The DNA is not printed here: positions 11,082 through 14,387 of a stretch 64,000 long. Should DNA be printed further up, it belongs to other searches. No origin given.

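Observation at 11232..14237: GT4 - LmbE deacetylase - GT2 tri-domain fusion protein (1001 aa) followed by a second standalone LmbE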

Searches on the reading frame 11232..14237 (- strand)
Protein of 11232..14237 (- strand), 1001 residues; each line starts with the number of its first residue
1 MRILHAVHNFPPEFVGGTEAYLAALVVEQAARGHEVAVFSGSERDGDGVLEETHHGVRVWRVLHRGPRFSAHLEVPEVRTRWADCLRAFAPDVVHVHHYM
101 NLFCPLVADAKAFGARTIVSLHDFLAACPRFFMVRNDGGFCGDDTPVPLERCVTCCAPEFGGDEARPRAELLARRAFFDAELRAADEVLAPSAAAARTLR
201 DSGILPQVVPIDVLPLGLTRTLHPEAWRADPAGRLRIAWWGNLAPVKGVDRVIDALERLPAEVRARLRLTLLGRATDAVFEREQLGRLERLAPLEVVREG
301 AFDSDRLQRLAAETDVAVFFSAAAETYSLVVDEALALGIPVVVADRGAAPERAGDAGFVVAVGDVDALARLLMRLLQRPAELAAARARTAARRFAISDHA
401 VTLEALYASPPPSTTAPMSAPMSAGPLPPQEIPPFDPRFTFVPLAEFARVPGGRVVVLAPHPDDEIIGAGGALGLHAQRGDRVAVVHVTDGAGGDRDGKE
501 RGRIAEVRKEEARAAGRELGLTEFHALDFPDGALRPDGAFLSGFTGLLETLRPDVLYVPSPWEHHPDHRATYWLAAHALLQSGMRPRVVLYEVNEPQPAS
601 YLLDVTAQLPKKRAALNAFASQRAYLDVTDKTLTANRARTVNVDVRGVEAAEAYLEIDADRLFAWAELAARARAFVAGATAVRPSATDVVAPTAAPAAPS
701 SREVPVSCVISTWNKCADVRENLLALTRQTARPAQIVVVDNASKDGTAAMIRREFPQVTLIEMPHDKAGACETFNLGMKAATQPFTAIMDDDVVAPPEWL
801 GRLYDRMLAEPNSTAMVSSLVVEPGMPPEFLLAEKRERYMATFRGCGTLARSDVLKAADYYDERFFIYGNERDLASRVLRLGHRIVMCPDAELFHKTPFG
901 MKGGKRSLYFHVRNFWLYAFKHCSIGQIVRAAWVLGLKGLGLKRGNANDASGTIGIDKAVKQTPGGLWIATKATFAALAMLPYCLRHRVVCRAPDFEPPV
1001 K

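Call 4: search_protein_families(library=pfam, proteins=[window:11232-14237:-], max_evalue=0.01)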
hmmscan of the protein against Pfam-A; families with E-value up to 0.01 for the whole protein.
window:11232-14237:- (1001 aa): 7 families
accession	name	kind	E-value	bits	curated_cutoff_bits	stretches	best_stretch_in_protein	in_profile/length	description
PF02585.22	PIG-L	-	2.2e-30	106.3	28.2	1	457-578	2-128/129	GlcNAc-PI de-N-acetylase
PF00535.33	Glycos_transf_2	-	7.3e-21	75.3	23.3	1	707-822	1-118/168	Glycosyl transferase family 2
PF13439.12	Glyco_transf_4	-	1.3e-17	64.8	28.5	1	15-211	1-159/170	Glycosyltransferase Family 4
PF13692.12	Glyco_trans_1_4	-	1.6e-17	64.5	27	1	236-377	3-141/142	Glycosyl transferases group 1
PF13579.12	Glyco_trans_4_4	-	1.4e-16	61.7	29.7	1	16-217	1-158/158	Glycosyl transferase 4-like domain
PF00534.26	Glycos_transf_1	-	6.2e-16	58.8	26.4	1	238-388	19-167/172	Glycosyl transferases group 1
PF13641.12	Glyco_tranf_2_3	-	9.4e-12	45.9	27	1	706-805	3-109/230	Glycosyltransferase like family 2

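Call 8: find_homologous_proteins(query=window:11235-14237:-, max_evalue=1e-10)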
Query window:11235-14237:- (1001 aa): 29 proteins with E <= 1e-10 among 8000 candidates.
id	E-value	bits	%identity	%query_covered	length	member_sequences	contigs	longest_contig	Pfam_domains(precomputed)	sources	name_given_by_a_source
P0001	0.0e+0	2254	99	100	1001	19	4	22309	PF02585.23,PF13641.13,PF00534.27,PF13579.13,PF13439.13,PF00535.33,PF13692.13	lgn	-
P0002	0.0e+0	1875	83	100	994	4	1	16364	PF02585.23,PF13641.13,PF00534.27,PF13579.13,PF13439.13,PF00535.33,PF20706.4,PF13692.13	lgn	-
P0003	0.0e+0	1874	84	100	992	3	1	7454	PF02585.23,PF13641.13,PF00534.27,PF13579.13,PF13439.13,PF00535.33,PF20706.4,PF13692.13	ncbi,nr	ncbi:MAG: PIG-L family deacetylase [Planctomycetes bacterium]|nr:PIG-L family deacetylase [Planctomy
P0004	0.0e+0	1252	61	100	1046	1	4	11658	PF02585.23,PF13641.13,PF00534.27,PF13579.13,PF13439.13,PF00535.33,PF20706.4,PF13692.13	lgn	-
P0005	0.0e+0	1214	58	100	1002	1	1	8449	PF02585.23,PF13641.13,PF00534.27,PF13579.13,PF13439.13,PF00535.33,PF20706.4,PF13692.13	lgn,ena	-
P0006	0.0e+0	1214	57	100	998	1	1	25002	PF02585.23,PF13641.13,PF00534.27,PF13579.13,PF13439.13,PF00535.33,PF20706.4,PF13692.13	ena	-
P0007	0.0e+0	1205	57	100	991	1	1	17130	PF02585.23,PF13641.13,PF00534.27,PF13579.13,PF13439.13,PF00535.33,PF20706.4,PF13692.13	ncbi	ncbi:MAG: PIG-L family deacetylase [Planctomycetota bacterium]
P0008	0.0e+0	1193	56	100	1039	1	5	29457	PF02585.23,PF13641.13,PF00534.27,PF13579.13,PF13439.13,PF00535.33,PF20706.4,PF13692.13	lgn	-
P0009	0.0e+0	1190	57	100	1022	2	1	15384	PF02585.23,PF13641.13,PF00534.27,PF13579.13,PF13439.13,PF00535.33,PF13692.13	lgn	-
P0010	0.0e+0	1177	58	100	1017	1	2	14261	PF02585.23,PF13641.13,PF00534.27,PF13579.13,PF13439.13,PF00535.33,PF20706.4,PF13692.13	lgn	-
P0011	0.0e+0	1119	71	76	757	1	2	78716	PF02585.23,PF00534.27,PF13579.13,PF13439.13,PF00535.33,PF13692.13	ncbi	-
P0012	2.6e-277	941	60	71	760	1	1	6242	PF02585.23,PF13641.13,PF00534.27,PF00535.33,PF13692.13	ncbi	ncbi:MAG: glycosyltransferase, partial [Planctomycetota bacterium JB042]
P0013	5.0e-246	837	66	58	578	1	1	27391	PF02585.23,PF13641.13,PF00535.33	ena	-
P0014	5.9e-59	218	37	41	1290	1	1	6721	PF00534.27,PF13579.13,PF13439.13,PF13692.13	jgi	jgi:glycosyltransferase involved in cell wall biosynthesis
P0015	1.2e-26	111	30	38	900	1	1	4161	PF13641.13,PF00534.27,PF13579.13,PF13439.13,PF00535.33,PF20706.4,PF13692.13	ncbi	ncbi:MAG: glycosyltransferase [Planctomycetota bacterium JB042]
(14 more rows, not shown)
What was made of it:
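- Real and conserved: 10 full-length homologs at 56-99% identity with the same Pfam set (call 8).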

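Call 15: find_encoding_contigs(protein=P0008, flank=10000, max_places=2)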
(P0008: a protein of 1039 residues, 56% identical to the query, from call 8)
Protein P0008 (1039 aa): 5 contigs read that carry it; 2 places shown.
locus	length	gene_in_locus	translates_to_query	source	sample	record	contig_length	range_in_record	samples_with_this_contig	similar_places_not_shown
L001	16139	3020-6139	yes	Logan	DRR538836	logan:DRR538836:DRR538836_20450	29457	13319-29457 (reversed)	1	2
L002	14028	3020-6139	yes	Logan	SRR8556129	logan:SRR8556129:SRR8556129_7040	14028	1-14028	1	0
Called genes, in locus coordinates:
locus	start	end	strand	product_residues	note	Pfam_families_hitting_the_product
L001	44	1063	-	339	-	PF13527:Acetyltransf_9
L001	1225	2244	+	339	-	-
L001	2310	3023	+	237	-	PF02585:PIG-L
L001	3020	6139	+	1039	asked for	PF13439:Glyco_transf_4, PF13579:Glyco_trans_4_4, PF20706:GT4-conflict, PF00534:Glycos_transf_1, PF13692:Glyco_trans_1_4, PF02585:PIG-L, PF00535:Glycos_transf_2, PF13641:Glyco_tranf_2_3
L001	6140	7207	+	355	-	PF00535:Glycos_transf_2, PF10111:Glyco_tranf_2_2, PF13641:Glyco_tranf_2_3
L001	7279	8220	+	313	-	PF13641:Glyco_tranf_2_3, PF00535:Glycos_transf_2, PF13632:Glyco_trans_2_3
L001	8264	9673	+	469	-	PF13439:Glyco_transf_4, PF13579:Glyco_trans_4_4, PF00534:Glycos_transf_1, PF13692:Glyco_trans_1_4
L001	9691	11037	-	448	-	PF14229:DUF4332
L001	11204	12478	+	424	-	PF13477:Glyco_trans_4_2 (faint), PF13439:Glyco_transf_4, PF13579:Glyco_trans_4_4, PF20706:GT4-conflict (weak), PF00534:Glycos_transf_1, PF13692:Glyco_trans_1_4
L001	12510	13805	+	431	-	PF13439:Glyco_transf_4, PF13579:Glyco_trans_4_4, PF00534:Glycos_transf_1, PF13692:Glyco_trans_1_4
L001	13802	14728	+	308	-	PF00535:Glycos_transf_2, PF13641:Glyco_tranf_2_3 (weak)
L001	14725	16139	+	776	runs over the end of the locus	PF00535:Glycos_transf_2, PF10111:Glyco_tranf_2_2 (weak), PF13641:Glyco_tranf_2_3, PF13439:Glyco_transf_4, PF13579:Glyco_trans_4_4, PF20706:GT4-conflict (weak), PF00534:Glycos_transf_1, PF13692:Glyco_trans_1_4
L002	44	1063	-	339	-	PF13527:Acetyltransf_9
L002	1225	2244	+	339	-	-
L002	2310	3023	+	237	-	PF02585:PIG-L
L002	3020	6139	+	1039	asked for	PF13439:Glyco_transf_4, PF13579:Glyco_trans_4_4, PF20706:GT4-conflict, PF00534:Glycos_transf_1, PF13692:Glyco_trans_1_4, PF02585:PIG-L, PF00535:Glycos_transf_2, PF13641:Glyco_tranf_2_3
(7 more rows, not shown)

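Call 16: find_encoding_contigs(protein=P0006, flank=10000, max_places=2)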
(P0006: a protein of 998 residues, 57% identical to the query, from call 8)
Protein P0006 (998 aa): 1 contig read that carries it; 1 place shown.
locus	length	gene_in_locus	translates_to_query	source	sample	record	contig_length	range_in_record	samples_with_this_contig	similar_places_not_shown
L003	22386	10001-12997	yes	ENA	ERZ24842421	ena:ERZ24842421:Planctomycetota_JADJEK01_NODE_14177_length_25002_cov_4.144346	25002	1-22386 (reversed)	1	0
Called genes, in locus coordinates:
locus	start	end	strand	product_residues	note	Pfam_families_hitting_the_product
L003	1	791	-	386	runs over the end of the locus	PF00155:Aminotran_1_2, PF00266:Aminotran_5, PF01212:Beta_elim_lyase (weak)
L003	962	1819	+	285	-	PF01061:ABC2_membrane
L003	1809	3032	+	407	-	PF00005:ABC_tran, PF14524:Wzt_C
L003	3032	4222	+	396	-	PF00535:Glycos_transf_2, PF13641:Glyco_tranf_2_3, PF13712:Glyco_tranf_2_5 (weak)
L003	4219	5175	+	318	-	PF00535:Glycos_transf_2, PF13641:Glyco_tranf_2_3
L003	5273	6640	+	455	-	PF01546:Peptidase_M20, PF07687:M20_dimer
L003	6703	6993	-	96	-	PF00578:AhpC-TSA, PF08534:Redoxin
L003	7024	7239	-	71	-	-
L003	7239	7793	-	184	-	-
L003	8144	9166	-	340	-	PF13527:Acetyltransf_9 (weak)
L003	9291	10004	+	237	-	PF02585:PIG-L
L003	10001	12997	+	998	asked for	PF13439:Glyco_transf_4, PF13579:Glyco_trans_4_4, PF20706:GT4-conflict (weak), PF00534:Glycos_transf_1, PF13692:Glyco_trans_1_4, PF02585:PIG-L, PF00535:Glycos_transf_2, PF13641:Glyco_tranf_2_3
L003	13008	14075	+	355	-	PF00535:Glycos_transf_2, PF10111:Glyco_tranf_2_2, PF13641:Glyco_tranf_2_3, PF13632:Glyco_trans_2_3 (weak)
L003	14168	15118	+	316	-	PF13641:Glyco_tranf_2_3, PF00535:Glycos_transf_2, PF13632:Glyco_trans_2_3 (weak)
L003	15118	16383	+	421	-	PF13439:Glyco_transf_4, PF13579:Glyco_trans_4_4, PF00534:Glycos_transf_1, PF13692:Glyco_trans_1_4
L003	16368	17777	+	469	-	PF13439:Glyco_transf_4, PF13579:Glyco_trans_4_4, PF00534:Glycos_transf_1 (weak), PF13692:Glyco_trans_1_4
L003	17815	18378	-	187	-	PF07638:Sigma70_ECF, PF08281:Sigma70_r4_2 (weak), PF04545:Sigma70_r4 (weak)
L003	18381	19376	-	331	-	PF00535:Glycos_transf_2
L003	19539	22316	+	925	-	PF00069:Pkinase, PF03109:ABC1 (faint), PF07714:PK_Tyr_Ser-Thr, PF01636:APH (weak), PF13432:TPR_16 (faint), PF14559:TPR_19 (faint), PF13424:TPR_12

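Call 17: find_encoding_contigs(protein=P0013, flank=10000, max_places=2)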
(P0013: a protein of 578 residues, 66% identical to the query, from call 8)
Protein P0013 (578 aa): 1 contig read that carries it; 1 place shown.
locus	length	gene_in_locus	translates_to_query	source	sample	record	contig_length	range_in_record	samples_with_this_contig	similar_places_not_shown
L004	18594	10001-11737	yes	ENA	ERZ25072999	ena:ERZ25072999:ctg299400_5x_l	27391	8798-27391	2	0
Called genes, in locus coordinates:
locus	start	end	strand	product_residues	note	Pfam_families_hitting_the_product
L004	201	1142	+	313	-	PF12706:Lactamase_B_2, PF07522:DRMBL (weak)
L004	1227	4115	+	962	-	PF00069:Pkinase, PF07714:PK_Tyr_Ser-Thr, PF03781:FGE-sulfatase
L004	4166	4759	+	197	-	PF04545:Sigma70_r4 (weak)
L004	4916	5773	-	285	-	PF00085:Thioredoxin, PF13098:Thioredoxin_2, PF13432:TPR_16 (faint), PF14559:TPR_19, PF14561:TPR_20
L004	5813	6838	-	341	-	PF13527:Acetyltransf_9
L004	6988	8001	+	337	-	PF13527:Acetyltransf_9 (weak)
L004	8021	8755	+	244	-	PF02585:PIG-L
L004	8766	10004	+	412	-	PF13439:Glyco_transf_4, PF13579:Glyco_trans_4_4, PF00534:Glycos_transf_1, PF13692:Glyco_trans_1_4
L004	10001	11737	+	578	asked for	PF02585:PIG-L, PF00535:Glycos_transf_2, PF13641:Glyco_tranf_2_3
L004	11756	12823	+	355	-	PF00535:Glycos_transf_2, PF10111:Glyco_tranf_2_2 (faint), PF13641:Glyco_tranf_2_3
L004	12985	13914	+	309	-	PF00535:Glycos_transf_2, PF13641:Glyco_tranf_2_3, PF13632:Glyco_trans_2_3 (weak)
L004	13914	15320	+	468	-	PF13439:Glyco_transf_4, PF13477:Glyco_trans_4_2 (weak), PF13579:Glyco_trans_4_4, PF20706:GT4-conflict (weak), PF00534:Glycos_transf_1, PF13692:Glyco_trans_1_4, PF13524:Glyco_trans_1_2 (faint)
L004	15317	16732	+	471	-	PF13439:Glyco_transf_4, PF13579:Glyco_trans_4_4, PF00534:Glycos_transf_1, PF13692:Glyco_trans_1_4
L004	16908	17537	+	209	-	PF07238:PilZ (faint)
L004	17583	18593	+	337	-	?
